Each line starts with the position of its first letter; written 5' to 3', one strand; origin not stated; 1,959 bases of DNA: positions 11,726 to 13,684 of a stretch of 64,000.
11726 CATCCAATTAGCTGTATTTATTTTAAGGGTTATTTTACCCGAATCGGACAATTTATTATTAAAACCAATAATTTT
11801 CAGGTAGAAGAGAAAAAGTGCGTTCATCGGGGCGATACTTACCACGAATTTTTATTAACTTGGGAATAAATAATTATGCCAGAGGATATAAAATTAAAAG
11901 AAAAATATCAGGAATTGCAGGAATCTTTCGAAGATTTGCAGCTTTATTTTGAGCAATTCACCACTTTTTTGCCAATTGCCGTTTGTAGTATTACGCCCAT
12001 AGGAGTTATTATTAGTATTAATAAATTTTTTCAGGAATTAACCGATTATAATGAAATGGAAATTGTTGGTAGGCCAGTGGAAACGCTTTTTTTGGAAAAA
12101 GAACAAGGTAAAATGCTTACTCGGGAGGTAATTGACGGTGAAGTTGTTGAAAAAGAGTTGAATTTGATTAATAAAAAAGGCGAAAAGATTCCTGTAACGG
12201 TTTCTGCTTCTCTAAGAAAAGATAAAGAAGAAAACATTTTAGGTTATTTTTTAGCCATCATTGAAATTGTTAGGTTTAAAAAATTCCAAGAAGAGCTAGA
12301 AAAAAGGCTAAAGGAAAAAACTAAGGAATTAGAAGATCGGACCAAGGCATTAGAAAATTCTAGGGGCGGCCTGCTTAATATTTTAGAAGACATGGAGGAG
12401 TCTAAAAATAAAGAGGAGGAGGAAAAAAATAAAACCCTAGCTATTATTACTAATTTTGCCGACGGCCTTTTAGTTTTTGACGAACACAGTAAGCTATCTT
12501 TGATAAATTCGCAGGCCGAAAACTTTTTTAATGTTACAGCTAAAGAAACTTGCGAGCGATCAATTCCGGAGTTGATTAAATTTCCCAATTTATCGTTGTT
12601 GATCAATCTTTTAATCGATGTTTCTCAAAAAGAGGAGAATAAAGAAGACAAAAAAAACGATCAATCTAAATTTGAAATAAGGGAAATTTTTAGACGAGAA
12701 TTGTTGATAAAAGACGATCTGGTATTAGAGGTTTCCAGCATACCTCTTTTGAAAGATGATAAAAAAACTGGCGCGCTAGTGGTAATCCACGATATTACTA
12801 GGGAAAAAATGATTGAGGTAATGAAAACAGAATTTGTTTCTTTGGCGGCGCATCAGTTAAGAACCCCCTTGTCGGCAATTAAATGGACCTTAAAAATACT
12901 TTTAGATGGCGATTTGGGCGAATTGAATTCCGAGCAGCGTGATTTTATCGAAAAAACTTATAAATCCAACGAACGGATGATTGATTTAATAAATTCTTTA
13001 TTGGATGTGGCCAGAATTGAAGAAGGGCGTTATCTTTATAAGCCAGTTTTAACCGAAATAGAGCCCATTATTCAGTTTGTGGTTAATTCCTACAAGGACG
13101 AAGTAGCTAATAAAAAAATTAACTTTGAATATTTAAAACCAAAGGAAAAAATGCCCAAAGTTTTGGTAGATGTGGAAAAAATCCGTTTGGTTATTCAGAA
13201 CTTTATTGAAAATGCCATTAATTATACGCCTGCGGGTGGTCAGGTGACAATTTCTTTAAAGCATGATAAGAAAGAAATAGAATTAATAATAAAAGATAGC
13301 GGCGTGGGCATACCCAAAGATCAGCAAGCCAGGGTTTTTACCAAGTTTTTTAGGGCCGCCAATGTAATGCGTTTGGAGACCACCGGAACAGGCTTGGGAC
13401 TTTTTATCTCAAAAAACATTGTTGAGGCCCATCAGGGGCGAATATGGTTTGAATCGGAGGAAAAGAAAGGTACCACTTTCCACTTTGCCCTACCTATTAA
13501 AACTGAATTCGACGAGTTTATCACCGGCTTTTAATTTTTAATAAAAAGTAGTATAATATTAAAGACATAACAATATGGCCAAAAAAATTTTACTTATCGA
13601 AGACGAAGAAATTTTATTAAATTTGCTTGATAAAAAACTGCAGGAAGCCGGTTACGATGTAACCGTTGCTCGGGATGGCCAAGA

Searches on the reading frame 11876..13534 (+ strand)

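Call 8: search_protein_families(library=pfam, proteins=[window:11876-13534:+], max_evalue=0.001)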
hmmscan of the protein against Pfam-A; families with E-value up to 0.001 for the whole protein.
window:11876-13534:+ (552 aa): 7 families
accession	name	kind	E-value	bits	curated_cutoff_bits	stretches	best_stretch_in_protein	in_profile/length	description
PF02518.31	HATPase_c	-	1.9e-30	106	26.4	1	432-542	2-110/111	Histidine kinase-, DNA gyrase B-, and HSP90-like ATPase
PF00512.31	HisKA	-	2.3e-17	63.2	26.9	1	316-384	1-66/66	His Kinase A (phospho-acceptor) domain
PF13426.13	PAS_9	-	1e-15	58.3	27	1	36-129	4-99/103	PAS domain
PF00989.32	PAS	-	3.8e-15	56.3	22.6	2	32-130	10-112/113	PAS fold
PF08448.16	PAS_4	-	6.6e-08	33.2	23.1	0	32-131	4-105/110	PAS fold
PF13581.12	HATPase_c_2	-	9.8e-05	22.8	27.4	1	432-520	28-113/127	Histidine kinase-like ATPase domain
PF13188.13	PAS_8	-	0.00014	22.1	21.8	0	25-74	3-49/65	PAS domain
